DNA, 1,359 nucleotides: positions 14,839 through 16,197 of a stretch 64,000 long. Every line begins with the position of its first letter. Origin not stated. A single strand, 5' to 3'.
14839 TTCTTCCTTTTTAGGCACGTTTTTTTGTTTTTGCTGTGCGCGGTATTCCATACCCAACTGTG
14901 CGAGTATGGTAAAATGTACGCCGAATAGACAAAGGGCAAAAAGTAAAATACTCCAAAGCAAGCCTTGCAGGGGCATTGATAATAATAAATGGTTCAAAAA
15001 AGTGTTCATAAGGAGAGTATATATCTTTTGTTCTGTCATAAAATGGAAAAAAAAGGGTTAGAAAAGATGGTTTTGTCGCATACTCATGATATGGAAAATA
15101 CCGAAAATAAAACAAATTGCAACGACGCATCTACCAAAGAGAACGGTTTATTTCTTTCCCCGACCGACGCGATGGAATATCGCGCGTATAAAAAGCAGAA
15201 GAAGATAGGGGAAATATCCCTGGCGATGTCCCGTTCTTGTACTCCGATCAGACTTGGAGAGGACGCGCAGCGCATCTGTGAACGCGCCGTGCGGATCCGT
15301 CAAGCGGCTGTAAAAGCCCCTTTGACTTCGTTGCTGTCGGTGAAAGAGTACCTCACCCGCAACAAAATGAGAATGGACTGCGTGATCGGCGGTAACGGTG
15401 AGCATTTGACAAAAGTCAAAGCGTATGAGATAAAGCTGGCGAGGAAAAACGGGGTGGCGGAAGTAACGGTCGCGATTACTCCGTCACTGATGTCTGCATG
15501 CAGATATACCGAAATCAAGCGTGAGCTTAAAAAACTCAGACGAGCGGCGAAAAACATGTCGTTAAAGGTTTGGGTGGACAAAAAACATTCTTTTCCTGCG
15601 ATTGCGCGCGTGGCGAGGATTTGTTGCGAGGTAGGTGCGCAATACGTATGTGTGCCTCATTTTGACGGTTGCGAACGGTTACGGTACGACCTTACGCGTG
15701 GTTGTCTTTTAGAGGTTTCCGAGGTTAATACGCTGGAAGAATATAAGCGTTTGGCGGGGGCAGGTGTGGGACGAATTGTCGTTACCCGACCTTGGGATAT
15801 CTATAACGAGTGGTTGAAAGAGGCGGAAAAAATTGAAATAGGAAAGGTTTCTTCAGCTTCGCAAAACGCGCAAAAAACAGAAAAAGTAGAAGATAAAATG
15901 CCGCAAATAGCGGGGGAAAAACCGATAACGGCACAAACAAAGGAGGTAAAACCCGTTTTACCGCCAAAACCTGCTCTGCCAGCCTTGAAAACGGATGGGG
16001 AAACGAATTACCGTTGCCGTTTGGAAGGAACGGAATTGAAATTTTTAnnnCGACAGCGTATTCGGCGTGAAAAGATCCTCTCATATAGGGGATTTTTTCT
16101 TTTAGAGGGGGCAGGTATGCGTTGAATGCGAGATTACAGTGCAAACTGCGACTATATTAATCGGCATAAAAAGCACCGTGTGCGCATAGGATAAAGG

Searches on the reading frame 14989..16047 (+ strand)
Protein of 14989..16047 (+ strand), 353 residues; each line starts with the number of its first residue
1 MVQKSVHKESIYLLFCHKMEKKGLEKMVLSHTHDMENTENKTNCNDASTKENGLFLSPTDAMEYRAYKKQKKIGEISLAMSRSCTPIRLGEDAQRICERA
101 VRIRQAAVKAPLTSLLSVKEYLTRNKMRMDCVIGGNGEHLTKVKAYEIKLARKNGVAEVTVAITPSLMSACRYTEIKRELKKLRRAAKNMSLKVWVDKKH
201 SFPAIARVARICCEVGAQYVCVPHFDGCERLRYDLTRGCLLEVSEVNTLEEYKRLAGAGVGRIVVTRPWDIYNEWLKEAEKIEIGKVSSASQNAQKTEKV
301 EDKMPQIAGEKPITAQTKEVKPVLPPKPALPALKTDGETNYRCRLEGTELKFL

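Call 6: search_protein_families(library=ncbifam, proteins=[window:14989-16047:+], max_evalue=0.00001)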
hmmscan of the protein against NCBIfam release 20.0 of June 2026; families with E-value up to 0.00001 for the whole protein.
window:14989-16047:+ (353 aa): 1 family
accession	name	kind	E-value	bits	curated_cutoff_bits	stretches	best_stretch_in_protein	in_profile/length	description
TIGR00126.1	deoC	equivalog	6.2e-10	38.9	117.3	1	91-220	18-149/211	deoxyribose-phosphate aldolase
